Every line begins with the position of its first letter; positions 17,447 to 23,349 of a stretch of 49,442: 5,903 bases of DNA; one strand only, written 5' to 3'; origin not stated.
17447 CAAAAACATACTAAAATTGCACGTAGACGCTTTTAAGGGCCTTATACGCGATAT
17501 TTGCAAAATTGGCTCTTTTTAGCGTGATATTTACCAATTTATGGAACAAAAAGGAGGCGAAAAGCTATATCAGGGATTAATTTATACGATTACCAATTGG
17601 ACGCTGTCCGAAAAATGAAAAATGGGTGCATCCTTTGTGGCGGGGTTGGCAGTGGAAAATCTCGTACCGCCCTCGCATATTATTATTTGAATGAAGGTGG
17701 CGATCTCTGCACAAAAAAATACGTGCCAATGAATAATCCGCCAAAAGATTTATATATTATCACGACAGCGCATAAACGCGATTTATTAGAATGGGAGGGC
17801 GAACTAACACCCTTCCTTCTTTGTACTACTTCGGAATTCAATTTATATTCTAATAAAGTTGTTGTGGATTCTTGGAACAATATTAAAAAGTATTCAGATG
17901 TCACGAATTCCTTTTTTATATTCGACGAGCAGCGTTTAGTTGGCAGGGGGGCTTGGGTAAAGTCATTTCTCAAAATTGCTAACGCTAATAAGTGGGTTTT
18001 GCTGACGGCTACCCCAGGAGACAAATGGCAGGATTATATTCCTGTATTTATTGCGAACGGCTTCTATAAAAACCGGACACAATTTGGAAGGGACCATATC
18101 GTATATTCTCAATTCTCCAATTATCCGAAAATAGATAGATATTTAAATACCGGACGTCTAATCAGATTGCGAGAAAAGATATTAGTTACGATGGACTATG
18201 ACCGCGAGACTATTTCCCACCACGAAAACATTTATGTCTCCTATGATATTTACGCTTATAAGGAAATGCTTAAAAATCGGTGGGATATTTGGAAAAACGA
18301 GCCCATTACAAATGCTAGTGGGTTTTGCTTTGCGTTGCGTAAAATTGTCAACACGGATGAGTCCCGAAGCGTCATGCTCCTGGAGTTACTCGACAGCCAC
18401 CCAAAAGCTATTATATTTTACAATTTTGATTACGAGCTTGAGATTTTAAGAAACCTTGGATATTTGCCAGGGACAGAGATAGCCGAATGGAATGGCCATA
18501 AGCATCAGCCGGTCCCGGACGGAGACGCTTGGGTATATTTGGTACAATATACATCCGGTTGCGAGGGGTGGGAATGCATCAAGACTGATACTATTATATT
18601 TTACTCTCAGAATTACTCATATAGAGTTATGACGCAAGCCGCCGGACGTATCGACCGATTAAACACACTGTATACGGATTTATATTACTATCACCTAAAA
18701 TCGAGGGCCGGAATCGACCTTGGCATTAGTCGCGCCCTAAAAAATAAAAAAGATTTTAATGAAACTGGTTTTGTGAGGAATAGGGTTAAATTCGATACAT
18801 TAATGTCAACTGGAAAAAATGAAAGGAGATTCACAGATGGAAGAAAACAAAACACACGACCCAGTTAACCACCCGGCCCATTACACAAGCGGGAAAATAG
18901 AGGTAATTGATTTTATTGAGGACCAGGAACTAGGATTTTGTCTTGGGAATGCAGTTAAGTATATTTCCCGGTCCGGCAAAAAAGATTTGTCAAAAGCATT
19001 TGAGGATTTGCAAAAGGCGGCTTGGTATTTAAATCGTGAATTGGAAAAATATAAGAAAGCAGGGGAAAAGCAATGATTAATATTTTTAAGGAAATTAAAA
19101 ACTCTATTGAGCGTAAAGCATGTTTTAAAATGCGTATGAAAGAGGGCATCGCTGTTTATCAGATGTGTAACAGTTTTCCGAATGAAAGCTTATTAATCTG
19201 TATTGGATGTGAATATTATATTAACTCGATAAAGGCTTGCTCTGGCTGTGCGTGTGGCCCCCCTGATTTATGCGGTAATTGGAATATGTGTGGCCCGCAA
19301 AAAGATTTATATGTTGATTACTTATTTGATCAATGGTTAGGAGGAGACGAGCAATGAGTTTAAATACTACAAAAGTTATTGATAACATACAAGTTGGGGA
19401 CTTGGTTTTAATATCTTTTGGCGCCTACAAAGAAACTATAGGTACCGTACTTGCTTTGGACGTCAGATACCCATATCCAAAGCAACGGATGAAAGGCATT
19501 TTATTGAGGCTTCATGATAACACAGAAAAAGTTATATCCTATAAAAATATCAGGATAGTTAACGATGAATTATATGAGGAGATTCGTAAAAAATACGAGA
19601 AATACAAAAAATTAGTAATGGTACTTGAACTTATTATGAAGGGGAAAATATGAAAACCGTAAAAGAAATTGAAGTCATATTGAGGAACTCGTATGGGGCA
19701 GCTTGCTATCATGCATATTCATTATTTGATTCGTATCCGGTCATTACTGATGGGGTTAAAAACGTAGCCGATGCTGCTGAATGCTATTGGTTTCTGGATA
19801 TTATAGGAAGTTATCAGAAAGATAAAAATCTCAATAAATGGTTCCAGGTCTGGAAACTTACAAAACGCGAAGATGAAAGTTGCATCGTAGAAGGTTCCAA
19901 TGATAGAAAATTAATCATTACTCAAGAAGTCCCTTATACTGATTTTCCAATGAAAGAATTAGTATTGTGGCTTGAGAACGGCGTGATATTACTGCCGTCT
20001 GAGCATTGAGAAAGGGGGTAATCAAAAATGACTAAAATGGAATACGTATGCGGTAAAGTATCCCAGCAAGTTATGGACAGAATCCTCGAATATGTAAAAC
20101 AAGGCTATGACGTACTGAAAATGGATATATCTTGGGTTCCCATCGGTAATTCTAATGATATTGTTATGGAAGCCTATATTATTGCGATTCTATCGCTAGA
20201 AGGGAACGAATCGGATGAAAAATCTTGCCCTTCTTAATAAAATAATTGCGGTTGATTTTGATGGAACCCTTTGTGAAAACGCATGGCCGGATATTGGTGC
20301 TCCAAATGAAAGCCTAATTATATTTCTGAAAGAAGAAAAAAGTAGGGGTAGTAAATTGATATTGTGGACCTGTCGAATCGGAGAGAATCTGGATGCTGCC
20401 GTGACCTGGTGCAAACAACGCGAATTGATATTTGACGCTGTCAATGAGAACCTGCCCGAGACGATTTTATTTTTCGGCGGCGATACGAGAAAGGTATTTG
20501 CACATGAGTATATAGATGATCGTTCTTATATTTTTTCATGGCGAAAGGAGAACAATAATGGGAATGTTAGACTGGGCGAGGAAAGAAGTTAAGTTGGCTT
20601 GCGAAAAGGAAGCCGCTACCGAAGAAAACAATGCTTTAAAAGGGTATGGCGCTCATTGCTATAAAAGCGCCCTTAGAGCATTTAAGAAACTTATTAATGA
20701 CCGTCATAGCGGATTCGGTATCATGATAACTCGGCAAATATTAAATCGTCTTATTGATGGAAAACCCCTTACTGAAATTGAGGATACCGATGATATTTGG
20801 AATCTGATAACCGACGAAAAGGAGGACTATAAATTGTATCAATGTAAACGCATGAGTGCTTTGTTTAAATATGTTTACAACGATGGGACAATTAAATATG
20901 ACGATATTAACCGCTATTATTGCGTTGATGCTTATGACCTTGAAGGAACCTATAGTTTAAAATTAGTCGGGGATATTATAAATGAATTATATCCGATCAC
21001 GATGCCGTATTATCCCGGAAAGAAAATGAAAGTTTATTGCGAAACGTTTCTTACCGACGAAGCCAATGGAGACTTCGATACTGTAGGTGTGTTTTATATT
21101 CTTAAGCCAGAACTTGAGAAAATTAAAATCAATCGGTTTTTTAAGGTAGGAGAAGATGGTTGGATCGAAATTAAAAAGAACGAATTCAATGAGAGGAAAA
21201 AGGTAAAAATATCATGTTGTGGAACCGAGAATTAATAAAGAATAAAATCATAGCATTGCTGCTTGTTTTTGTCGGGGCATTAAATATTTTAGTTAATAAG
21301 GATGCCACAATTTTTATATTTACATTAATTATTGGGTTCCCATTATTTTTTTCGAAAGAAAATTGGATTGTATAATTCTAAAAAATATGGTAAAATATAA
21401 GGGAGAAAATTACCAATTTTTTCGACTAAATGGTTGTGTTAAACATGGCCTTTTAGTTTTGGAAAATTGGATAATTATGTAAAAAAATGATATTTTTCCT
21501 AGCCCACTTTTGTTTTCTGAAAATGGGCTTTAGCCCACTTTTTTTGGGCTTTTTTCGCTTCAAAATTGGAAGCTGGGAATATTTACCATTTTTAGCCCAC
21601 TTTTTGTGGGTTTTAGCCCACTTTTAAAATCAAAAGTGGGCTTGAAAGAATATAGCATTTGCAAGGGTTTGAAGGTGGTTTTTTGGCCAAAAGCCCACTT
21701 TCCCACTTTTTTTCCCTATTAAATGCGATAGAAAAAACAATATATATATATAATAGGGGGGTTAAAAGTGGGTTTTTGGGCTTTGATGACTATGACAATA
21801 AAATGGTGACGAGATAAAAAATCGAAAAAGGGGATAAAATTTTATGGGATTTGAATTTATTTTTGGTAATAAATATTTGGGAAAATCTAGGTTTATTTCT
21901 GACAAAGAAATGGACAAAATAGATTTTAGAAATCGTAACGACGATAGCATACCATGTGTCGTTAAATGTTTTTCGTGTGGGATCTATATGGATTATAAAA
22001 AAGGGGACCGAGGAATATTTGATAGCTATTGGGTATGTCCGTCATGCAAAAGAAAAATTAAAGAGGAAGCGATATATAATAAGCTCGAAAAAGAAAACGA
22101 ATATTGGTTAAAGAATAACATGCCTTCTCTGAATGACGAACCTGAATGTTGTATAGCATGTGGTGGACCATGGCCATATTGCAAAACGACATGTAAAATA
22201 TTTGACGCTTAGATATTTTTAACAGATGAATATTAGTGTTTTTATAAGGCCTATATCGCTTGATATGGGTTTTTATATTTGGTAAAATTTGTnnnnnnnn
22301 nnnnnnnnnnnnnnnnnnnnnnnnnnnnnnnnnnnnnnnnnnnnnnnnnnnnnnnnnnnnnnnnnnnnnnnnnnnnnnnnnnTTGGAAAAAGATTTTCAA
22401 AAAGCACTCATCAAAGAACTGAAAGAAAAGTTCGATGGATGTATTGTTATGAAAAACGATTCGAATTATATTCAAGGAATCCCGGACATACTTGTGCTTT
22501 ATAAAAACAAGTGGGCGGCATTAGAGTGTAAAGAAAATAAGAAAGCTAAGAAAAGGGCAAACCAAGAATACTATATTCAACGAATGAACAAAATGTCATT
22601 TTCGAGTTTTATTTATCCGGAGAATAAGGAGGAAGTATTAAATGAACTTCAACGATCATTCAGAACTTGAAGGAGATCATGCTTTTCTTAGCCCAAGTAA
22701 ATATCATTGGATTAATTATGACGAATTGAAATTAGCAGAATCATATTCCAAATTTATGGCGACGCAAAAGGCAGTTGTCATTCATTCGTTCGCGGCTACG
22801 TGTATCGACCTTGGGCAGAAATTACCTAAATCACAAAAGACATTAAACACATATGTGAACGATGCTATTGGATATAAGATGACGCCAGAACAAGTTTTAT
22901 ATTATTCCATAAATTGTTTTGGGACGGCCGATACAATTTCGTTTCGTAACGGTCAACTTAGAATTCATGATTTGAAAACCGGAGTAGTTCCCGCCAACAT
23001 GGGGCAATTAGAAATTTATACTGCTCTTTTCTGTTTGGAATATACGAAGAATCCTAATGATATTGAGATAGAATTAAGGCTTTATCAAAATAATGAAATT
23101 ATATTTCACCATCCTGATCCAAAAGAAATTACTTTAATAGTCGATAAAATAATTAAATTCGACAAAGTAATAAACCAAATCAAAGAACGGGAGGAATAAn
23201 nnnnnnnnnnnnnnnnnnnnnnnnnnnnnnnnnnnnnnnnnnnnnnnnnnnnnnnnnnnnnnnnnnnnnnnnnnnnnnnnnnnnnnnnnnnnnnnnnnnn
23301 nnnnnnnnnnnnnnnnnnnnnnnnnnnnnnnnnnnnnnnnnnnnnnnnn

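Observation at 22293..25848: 881-aa YonO-like RNA polymerase candidate with HTH-like modules and a virion-protein-like N-terminus, downstream of a copy of the phage promoter motif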

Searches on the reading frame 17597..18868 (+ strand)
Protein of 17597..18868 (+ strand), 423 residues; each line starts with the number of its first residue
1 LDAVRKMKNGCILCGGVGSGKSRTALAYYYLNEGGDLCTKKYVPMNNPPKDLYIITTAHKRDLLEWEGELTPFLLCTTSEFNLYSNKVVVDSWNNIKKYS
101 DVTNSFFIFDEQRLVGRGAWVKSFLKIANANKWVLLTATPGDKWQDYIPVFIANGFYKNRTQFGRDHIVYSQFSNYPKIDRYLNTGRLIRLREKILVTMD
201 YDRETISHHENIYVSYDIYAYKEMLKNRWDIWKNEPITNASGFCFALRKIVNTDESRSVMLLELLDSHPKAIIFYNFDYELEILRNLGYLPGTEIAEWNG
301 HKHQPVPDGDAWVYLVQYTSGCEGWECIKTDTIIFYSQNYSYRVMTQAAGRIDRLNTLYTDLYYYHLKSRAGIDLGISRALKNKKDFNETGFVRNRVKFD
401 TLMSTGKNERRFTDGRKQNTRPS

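Call 64: search_protein_families(library=phrogs, proteins=[window:17597-18868:+], max_evalue=0.001)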
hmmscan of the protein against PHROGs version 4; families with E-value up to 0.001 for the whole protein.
window:17597-18868:+ (423 aa): 2 families
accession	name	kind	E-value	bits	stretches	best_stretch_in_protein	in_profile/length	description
phrog_62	-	DNA, RNA and nucleotide metabolism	9.1e-57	193.5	1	3-390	704-1131/1881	DNA helicase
phrog_16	-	DNA, RNA and nucleotide metabolism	0.00099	18.4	0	8-151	290-432/986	DNA helicase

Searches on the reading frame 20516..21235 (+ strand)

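Call 64: search_protein_families(library=phrogs, proteins=[window:20516-21235:+], max_evalue=0.001)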
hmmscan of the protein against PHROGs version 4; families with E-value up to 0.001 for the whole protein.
window:20516-21235:+ (239 aa): 2 families
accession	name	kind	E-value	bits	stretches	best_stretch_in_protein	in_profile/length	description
phrog_24386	-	unknown function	6.7e-77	259.8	1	18-232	112-329/339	-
phrog_14697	-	unknown function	0.00052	20.5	1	52-131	136-214/244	-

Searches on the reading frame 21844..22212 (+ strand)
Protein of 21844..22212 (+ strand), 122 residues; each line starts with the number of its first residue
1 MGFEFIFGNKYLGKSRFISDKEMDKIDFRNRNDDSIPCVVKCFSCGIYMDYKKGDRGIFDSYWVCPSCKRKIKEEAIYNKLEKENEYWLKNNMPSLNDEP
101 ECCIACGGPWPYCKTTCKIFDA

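Call 64: search_protein_families(library=phrogs, proteins=[window:21844-22212:+], max_evalue=0.001)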
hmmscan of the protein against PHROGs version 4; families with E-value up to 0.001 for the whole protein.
window:21844-22212:+ (122 aa): 1 family
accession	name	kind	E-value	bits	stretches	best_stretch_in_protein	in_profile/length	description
phrog_26488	-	unknown function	3.1e-14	54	1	39-121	21-103/104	-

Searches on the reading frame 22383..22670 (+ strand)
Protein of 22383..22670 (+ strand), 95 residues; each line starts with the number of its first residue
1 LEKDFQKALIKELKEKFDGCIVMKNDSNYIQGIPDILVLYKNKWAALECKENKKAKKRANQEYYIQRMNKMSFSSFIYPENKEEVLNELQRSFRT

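Call 3: search_protein_families(library=pfam, proteins=[window:22383-22670:+], max_evalue=1)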
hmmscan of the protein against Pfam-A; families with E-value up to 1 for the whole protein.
window:22383-22670:+ (95 aa): 3 families
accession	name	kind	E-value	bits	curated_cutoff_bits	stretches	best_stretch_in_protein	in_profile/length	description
PF08109.16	Antimicrobial14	-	0.013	16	22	1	27-37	3-13/31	Lactocin 705 family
PF01870.24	Hjc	-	0.036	14.4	21.1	1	9-70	6-66/93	Archaeal holliday junction resolvase (hjc)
PF22656.2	At5g48480-like_N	-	0.082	13.1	27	1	36-62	12-38/59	Glyoxalase At5g48480-like, N-terminal domain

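Call 4: search_protein_families(library=phrogs, proteins=[window:22383-22670:+], max_evalue=0.01)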
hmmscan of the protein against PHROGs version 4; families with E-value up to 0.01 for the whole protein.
window:22383-22670:+ (95 aa): 2 families
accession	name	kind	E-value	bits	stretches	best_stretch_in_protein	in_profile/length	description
phrog_93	-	DNA, RNA and nucleotide metabolism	5e-18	66.1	1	2-92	354-441/613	endonuclease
phrog_29403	-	unknown function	0.0078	17.5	1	14-64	18-63/73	-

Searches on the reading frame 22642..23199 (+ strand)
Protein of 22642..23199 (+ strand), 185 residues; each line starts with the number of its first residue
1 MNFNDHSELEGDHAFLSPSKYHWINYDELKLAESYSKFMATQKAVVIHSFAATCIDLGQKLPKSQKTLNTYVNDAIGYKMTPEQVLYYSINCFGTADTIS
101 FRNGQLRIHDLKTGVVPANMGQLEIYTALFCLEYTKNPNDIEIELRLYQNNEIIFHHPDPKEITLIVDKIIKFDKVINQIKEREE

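Call 3: search_protein_families(library=pfam, proteins=[window:22642-23199:+], max_evalue=1)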
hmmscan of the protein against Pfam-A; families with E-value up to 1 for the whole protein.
window:22642-23199:+ (185 aa): 2 families
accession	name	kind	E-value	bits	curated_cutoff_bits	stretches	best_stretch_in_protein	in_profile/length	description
PF10926.14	DUF2800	-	0.0012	18.6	21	1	88-137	114-166/368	Protein of unknown function (DUF2800)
PF12705.13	PDDEXK_1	-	0.26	11.6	22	1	90-150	122-189/247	PD-(D/E)XK nuclease superfamily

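Call 4: search_protein_families(library=phrogs, proteins=[window:22642-23199:+], max_evalue=0.01)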
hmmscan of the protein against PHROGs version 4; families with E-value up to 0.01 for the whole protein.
window:22642-23199:+ (185 aa): 2 families
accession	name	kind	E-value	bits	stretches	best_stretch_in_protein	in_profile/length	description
phrog_3953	-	DNA, RNA and nucleotide metabolism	1.9e-75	253.6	1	1-184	1-184/186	exonuclease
phrog_69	-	DNA, RNA and nucleotide metabolism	1.6e-07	31.7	1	89-159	203-273/501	exonuclease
